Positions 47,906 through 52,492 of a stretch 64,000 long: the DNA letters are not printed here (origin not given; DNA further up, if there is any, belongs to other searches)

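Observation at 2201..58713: Family A: seven copies of a hairpin whose arms are mosaics of two heptamers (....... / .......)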

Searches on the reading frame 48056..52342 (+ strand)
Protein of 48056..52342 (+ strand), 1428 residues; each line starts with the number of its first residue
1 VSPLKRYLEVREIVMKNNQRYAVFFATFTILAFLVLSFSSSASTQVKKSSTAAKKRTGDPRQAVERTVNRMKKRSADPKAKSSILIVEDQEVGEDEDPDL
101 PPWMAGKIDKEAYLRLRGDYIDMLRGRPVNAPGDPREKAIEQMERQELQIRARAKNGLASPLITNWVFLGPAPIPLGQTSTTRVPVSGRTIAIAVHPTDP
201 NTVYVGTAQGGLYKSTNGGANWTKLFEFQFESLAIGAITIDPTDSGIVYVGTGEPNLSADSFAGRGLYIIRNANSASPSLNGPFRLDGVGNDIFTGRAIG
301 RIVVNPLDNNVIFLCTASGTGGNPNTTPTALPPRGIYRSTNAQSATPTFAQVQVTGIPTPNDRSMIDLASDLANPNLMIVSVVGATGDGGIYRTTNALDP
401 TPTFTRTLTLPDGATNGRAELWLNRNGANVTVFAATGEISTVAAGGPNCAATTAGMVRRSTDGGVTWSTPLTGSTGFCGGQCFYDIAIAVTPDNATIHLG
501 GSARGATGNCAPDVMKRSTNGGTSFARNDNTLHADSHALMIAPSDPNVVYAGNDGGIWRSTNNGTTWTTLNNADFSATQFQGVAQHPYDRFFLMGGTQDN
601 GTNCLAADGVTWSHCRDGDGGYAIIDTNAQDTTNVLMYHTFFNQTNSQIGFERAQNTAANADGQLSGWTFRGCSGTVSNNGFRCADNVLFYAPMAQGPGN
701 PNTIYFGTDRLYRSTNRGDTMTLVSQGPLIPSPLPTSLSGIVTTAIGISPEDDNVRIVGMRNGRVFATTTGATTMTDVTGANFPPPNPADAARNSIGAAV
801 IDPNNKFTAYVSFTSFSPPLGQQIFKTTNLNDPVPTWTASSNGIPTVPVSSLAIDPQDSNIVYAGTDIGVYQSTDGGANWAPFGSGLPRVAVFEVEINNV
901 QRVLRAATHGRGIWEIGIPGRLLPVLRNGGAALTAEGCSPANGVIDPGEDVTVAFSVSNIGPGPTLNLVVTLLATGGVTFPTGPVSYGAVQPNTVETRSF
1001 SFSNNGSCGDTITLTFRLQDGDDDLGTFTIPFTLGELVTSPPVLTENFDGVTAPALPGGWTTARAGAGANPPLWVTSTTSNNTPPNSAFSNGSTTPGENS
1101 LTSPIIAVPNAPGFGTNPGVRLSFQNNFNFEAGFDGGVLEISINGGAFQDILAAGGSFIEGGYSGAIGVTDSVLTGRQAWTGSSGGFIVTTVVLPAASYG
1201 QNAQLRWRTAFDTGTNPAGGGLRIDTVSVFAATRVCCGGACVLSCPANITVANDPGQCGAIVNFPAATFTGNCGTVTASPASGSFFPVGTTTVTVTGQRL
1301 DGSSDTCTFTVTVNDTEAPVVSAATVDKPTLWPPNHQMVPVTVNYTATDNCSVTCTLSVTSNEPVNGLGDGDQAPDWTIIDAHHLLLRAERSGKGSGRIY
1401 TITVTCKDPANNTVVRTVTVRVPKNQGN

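Call 46: search_protein_families(library=pfam, proteins=[window:48056-52342:+], max_evalue=0.00001)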
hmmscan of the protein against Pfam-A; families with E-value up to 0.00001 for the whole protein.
window:48056-52342:+ (1428 aa): 2 families
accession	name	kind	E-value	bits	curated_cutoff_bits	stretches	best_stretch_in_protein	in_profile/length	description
PF15902.12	Sortilin-Vps10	-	1.1e-10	41.3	33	0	516-604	4-95/446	Sortilin, neurotensin receptor 3,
PF02494.22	HYR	-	3.1e-08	34.3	21.7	1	1243-1313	8-81/81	HYR domain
